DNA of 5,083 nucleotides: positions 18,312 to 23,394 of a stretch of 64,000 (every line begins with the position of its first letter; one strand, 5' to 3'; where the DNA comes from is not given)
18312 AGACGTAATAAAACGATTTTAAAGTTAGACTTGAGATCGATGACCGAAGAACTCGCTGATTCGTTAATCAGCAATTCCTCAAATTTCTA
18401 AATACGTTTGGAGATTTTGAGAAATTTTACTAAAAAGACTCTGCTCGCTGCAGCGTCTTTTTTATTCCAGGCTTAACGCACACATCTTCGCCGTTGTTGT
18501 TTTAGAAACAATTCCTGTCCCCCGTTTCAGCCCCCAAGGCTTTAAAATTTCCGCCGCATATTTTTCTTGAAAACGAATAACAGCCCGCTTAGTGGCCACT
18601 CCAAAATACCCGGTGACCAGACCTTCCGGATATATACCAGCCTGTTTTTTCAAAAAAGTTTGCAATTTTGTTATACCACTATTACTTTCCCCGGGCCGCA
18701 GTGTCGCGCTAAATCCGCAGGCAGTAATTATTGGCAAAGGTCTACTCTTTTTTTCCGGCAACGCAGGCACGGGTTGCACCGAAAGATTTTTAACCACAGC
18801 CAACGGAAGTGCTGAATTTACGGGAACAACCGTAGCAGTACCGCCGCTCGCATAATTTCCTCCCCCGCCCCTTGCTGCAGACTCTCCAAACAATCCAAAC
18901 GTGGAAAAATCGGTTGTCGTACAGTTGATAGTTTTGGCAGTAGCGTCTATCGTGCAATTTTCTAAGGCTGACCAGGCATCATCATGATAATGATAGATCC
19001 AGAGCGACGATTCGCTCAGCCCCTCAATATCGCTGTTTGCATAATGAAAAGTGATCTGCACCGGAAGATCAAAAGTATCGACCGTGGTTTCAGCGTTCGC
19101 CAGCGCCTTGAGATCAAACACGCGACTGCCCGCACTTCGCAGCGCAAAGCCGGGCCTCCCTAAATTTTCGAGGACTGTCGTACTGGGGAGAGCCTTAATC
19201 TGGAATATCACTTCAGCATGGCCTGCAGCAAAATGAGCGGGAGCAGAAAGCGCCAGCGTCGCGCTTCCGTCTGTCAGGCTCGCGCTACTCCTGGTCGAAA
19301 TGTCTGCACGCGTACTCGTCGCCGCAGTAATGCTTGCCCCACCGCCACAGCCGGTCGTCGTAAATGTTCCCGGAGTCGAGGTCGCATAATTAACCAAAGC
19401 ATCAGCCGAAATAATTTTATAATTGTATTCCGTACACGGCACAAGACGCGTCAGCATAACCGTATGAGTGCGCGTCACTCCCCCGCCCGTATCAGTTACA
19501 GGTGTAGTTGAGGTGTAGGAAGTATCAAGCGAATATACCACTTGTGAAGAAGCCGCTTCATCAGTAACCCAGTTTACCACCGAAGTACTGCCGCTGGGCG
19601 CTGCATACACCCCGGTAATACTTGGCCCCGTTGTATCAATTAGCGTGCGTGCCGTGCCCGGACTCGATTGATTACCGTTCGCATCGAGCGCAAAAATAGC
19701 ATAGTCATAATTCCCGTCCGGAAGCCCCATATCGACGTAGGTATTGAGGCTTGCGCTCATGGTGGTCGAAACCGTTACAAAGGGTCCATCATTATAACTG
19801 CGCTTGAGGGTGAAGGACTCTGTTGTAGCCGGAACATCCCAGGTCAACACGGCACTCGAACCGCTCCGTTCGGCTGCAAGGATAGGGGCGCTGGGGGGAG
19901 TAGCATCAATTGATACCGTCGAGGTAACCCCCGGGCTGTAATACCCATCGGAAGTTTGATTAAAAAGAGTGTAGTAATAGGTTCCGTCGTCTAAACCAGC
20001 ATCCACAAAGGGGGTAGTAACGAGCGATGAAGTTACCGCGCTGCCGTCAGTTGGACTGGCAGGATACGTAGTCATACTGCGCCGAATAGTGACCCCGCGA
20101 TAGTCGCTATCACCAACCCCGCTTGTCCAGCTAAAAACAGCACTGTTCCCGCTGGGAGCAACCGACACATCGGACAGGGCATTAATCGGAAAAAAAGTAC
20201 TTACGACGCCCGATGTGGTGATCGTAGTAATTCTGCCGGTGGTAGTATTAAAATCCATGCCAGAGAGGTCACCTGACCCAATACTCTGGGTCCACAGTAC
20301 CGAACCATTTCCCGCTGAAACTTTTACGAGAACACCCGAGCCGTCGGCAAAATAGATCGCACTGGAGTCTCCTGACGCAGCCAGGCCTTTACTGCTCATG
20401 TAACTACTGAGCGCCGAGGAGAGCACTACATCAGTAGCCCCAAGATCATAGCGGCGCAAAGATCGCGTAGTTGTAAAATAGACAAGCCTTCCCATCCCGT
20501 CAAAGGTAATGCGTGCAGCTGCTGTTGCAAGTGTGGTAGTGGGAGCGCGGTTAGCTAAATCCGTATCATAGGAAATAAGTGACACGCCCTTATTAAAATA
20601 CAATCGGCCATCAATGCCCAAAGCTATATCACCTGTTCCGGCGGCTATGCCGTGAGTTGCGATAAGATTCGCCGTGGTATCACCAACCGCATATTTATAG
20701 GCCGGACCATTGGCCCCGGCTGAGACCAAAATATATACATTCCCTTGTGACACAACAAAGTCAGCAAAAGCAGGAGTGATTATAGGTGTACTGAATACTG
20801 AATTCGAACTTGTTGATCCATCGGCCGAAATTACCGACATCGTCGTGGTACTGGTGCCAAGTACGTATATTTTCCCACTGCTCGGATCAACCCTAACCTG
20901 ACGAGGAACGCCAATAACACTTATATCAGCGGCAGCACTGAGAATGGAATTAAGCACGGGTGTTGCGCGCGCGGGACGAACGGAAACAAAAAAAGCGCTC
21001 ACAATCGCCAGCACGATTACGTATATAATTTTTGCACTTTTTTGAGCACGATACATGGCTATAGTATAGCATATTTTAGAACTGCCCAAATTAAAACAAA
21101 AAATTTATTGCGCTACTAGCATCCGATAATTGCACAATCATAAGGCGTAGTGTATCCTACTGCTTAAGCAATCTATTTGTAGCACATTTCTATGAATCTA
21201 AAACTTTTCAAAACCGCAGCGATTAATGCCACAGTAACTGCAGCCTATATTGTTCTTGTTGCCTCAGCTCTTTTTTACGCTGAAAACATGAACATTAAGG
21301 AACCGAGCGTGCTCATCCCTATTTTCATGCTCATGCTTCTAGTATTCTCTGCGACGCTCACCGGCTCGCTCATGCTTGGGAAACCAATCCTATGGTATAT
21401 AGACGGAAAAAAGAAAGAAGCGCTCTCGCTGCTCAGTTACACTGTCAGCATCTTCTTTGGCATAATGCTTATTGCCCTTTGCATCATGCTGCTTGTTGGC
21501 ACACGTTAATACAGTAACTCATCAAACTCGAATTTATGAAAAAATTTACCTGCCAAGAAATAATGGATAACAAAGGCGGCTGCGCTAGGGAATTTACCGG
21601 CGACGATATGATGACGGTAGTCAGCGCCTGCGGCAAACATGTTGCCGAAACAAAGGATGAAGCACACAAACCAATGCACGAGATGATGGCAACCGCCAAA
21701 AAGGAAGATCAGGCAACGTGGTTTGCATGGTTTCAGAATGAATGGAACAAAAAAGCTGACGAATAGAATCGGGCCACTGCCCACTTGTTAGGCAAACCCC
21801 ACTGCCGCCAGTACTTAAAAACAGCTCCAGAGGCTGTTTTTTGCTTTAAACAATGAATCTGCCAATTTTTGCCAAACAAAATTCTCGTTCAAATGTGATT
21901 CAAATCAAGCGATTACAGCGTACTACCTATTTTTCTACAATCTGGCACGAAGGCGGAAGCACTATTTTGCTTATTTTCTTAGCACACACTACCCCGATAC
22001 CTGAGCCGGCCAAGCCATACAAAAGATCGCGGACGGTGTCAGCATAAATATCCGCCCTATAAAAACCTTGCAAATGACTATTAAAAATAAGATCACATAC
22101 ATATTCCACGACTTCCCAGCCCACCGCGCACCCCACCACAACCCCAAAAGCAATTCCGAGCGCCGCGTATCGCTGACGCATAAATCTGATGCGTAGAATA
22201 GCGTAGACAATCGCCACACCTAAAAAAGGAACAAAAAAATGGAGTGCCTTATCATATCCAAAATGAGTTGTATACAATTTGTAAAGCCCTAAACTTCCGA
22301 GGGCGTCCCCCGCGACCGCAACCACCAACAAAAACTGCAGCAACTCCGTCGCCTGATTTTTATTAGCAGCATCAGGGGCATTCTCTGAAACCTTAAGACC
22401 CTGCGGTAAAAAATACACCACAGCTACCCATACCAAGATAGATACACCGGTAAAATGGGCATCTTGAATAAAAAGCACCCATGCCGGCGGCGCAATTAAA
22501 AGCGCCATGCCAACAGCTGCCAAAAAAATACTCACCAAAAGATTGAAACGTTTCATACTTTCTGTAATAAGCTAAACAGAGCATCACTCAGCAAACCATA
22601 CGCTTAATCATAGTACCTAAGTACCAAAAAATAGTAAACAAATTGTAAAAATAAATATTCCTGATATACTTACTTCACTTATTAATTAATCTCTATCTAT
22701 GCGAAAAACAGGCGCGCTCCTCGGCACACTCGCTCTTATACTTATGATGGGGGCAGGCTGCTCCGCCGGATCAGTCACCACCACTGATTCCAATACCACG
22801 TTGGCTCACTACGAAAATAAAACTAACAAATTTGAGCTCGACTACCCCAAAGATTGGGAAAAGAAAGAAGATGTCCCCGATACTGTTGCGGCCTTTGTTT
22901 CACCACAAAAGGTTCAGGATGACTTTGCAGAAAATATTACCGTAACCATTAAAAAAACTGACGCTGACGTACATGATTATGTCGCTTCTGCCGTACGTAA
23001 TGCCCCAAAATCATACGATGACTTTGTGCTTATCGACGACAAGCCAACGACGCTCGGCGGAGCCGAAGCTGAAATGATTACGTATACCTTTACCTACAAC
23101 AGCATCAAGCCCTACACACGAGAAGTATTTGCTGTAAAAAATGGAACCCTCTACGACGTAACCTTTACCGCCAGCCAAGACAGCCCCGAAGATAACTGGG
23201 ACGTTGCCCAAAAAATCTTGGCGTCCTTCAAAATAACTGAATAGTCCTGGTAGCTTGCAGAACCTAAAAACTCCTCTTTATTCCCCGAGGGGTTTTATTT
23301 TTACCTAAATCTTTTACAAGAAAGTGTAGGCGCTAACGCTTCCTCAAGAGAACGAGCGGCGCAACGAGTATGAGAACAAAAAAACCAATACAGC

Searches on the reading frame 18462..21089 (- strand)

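Call 101: search_protein_families(library=pfam, proteins=[window:18462-21089:-], max_evalue=0.0001)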
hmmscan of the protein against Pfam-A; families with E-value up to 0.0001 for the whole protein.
window:18462-21089:- (875 aa): 2 families
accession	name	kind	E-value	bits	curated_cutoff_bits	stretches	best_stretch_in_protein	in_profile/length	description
PF16656.11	Pur_ac_phosph_N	-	2.3e-06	28.5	30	1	497-578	7-93/93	Purple acid Phosphatase, N-terminal domain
PF01471.23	PG_binding_1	-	2.6e-06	28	23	1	803-844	2-41/57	Putative peptidoglycan binding domain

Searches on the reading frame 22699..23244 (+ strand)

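Call 102: search_protein_families(library=pfam, proteins=[window:22699-23244:+], max_evalue=0.0001)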
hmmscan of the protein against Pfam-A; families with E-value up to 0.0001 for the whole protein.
window:22699-23244:+ (181 aa): 4 families
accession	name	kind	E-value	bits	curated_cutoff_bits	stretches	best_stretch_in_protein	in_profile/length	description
PF18933.6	PsbP_2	-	5.1e-12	46.6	27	1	28-179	37-184/184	PsbP-like protein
PF08786.17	DcrB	-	7.3e-08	33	27.2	1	48-176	5-127/127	DcrB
PF01789.22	PsbP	-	5.4e-07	30.2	23.5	1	35-179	3-155/155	PsbP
PF10738.15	Lpp-LpqN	-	6.3e-05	22.9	22.4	1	35-180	19-174/174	Probable lipoprotein LpqN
